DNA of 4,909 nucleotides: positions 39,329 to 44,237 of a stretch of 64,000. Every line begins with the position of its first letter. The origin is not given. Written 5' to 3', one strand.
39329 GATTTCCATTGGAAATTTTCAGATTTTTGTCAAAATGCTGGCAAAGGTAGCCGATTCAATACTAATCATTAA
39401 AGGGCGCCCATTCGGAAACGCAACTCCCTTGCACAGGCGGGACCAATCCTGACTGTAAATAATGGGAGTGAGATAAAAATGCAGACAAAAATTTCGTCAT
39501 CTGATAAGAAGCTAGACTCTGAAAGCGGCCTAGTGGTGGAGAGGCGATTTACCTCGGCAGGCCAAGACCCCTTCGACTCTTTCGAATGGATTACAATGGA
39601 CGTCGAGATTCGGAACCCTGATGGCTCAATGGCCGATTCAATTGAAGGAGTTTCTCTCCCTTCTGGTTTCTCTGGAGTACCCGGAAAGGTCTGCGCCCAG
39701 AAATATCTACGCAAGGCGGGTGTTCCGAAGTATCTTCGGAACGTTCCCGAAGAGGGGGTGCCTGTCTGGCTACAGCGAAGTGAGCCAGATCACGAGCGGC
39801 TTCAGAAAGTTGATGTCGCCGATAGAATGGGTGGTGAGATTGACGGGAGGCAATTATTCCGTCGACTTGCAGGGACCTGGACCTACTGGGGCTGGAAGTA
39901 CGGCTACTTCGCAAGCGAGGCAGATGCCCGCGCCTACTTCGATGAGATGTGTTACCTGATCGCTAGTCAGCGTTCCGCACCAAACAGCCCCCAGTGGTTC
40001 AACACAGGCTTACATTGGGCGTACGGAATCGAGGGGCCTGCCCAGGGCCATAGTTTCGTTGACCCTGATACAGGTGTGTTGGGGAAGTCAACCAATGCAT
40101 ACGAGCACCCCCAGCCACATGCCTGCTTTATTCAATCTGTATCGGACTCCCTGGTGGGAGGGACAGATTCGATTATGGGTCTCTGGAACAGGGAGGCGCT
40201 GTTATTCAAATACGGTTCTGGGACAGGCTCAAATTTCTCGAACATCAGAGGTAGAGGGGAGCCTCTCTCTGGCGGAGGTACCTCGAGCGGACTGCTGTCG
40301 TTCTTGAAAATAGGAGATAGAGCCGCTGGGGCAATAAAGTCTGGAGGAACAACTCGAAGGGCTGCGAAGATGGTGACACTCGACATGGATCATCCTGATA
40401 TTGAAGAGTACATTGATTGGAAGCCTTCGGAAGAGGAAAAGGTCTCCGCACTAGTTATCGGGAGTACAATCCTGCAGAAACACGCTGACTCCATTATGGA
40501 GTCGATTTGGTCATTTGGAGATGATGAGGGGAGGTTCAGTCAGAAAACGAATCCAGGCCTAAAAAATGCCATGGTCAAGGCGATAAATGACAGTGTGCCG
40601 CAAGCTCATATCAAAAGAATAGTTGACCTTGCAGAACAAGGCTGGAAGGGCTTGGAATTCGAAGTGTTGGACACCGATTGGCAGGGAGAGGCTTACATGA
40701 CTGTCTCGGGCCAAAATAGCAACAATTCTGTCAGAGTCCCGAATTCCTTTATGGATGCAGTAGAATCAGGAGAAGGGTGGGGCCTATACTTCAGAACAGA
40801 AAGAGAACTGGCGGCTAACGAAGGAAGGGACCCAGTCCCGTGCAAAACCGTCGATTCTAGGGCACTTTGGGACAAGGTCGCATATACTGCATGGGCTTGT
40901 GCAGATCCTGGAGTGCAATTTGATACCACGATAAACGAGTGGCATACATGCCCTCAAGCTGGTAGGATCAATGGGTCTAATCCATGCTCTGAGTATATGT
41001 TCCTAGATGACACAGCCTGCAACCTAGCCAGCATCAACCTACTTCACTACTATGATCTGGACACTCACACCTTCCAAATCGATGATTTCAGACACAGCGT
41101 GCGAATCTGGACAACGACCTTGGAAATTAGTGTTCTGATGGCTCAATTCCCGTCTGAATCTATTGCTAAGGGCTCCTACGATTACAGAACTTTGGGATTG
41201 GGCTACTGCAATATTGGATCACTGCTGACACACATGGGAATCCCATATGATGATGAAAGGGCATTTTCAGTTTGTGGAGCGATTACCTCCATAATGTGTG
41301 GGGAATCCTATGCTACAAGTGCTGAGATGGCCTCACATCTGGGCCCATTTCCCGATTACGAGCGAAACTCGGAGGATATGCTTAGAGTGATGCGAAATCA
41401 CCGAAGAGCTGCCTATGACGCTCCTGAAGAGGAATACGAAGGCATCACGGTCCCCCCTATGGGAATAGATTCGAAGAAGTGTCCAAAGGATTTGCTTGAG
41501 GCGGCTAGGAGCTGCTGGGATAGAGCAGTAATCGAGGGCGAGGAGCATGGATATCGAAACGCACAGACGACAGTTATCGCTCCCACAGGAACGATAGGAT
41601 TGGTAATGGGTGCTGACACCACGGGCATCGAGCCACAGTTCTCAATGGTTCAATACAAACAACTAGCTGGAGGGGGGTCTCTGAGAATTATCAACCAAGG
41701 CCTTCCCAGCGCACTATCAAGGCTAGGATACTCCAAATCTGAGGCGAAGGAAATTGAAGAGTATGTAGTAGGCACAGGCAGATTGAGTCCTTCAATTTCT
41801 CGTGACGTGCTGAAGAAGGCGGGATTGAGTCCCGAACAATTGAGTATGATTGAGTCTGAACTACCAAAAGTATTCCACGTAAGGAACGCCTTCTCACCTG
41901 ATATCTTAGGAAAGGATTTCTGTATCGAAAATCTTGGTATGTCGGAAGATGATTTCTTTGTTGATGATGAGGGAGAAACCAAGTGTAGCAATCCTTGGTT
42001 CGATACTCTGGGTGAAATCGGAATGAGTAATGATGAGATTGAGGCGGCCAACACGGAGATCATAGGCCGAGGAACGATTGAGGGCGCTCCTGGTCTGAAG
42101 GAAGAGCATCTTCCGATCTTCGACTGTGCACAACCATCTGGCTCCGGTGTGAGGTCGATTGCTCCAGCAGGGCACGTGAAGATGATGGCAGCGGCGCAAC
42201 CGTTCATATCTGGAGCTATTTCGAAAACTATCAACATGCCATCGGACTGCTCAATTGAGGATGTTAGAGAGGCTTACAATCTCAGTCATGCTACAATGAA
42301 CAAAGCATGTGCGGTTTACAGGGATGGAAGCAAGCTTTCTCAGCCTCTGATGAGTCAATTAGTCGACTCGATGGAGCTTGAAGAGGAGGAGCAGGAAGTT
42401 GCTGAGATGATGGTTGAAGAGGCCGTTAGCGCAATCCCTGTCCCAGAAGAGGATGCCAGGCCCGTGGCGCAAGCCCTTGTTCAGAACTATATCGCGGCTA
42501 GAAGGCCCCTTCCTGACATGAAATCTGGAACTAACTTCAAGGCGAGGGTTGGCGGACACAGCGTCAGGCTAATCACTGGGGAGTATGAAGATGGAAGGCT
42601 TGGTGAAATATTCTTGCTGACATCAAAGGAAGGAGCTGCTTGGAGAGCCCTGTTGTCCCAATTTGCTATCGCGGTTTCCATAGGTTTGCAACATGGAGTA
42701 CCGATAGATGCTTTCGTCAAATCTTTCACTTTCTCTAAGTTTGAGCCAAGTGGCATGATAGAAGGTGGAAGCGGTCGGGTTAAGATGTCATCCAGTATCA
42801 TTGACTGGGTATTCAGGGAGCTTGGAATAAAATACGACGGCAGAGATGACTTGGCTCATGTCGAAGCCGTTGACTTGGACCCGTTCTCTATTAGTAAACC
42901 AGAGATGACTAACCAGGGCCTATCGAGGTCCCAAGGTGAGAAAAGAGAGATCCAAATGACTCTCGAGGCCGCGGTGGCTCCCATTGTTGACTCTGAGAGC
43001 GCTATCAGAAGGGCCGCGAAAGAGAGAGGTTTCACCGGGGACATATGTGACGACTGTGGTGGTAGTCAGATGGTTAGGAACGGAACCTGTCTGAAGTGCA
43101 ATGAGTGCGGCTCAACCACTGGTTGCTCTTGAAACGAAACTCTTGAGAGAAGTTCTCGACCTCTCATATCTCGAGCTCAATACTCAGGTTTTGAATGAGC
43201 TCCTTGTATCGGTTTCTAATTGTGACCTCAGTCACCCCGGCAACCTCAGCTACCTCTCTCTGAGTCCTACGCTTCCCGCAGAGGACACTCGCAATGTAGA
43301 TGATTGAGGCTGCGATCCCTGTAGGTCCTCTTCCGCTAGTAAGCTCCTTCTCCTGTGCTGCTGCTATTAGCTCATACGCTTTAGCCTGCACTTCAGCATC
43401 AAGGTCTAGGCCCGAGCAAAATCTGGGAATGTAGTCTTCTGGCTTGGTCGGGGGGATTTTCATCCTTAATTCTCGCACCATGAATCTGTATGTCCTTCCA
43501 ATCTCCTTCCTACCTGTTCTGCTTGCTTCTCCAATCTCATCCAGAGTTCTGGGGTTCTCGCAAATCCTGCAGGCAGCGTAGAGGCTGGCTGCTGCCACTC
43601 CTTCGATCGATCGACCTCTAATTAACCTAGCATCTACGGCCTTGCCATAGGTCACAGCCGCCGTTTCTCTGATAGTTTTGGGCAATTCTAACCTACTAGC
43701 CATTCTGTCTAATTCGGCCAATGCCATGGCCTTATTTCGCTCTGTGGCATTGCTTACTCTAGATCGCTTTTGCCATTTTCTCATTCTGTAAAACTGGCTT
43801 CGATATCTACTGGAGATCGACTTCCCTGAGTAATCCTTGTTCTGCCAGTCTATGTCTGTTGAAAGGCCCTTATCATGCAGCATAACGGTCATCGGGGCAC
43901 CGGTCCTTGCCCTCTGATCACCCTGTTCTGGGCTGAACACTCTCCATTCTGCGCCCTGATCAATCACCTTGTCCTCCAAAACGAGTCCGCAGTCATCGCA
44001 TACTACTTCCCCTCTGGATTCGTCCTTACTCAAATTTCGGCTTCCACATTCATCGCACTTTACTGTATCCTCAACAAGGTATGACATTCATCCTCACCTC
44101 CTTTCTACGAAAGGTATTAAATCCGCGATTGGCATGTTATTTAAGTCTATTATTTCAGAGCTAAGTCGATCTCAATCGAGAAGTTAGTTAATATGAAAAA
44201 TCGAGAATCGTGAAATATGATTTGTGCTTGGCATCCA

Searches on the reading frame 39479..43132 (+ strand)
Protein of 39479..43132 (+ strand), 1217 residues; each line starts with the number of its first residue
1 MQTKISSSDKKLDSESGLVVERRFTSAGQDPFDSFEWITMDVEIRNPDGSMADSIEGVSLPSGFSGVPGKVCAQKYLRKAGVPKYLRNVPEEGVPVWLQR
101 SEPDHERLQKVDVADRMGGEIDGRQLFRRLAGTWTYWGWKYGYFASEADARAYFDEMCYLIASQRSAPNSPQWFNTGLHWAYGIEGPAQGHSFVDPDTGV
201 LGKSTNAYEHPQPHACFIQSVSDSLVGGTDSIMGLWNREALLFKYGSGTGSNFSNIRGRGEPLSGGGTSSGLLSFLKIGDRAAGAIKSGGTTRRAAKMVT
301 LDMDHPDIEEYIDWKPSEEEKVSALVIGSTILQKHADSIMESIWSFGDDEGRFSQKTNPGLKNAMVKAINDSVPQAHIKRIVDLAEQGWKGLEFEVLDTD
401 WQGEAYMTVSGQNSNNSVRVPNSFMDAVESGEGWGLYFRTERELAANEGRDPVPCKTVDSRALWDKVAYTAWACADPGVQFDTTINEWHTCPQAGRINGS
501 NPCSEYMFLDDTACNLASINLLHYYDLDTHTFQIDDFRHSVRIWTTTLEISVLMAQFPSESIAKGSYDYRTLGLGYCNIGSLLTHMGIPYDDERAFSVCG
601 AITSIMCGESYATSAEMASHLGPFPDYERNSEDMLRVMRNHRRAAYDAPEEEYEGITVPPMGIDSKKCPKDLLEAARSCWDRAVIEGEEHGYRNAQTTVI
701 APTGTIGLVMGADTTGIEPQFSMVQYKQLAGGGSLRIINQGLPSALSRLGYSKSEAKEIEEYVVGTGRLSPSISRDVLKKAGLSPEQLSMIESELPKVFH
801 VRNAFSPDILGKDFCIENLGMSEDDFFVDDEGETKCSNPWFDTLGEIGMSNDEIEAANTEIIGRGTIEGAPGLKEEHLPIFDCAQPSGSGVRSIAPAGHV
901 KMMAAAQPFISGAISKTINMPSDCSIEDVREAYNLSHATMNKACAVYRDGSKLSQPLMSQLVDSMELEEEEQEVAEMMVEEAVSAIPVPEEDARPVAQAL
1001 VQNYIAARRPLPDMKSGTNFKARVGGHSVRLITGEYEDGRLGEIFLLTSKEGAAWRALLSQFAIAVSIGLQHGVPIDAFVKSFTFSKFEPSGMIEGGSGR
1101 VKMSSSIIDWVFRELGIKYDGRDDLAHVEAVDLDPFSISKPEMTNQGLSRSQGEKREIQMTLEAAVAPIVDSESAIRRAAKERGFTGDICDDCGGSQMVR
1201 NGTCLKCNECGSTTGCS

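Call 12: search_protein_families(library=pfam, proteins=[window:39479-43132:+], max_evalue=0.001)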
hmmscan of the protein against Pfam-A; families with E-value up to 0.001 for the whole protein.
window:39479-43132:+ (1217 aa): 3 families
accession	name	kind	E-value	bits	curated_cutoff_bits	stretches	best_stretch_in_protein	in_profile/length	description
PF02867.20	Ribonuc_red_lgC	-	5e-123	411.9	23.9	2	215-760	2-444/523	Ribonucleotide reductase, barrel domain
PF08471.15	Ribonuc_red_2_N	-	3.7e-30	104.6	27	1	48-164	1-103/103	Class II vitamin B12-dependent ribonucleotide reductase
PF12637.14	TSCPD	-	8.3e-07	29.7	22.8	1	1032-1115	16-84/88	TSCPD domain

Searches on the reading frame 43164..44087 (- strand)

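Call 12: search_protein_families(library=pfam, proteins=[window:43164-44087:-], max_evalue=0.001)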
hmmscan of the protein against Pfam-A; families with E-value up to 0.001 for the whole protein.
window:43164-44087:- (307 aa): 3 families
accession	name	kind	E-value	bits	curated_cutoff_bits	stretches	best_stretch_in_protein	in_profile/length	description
PF00382.24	TFIIB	-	1.5e-46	156.8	23.6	2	212-299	4-91/92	Transcription factor TFIIB repeat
PF08271.17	Zn_Ribbon_TF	-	7.8e-15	54.6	29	1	10-49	2-41/43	TFIIB zinc-binding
PF04545.22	Sigma70_r4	-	0.00021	21.1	24.1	0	271-301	18-48/50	Sigma-70, region 4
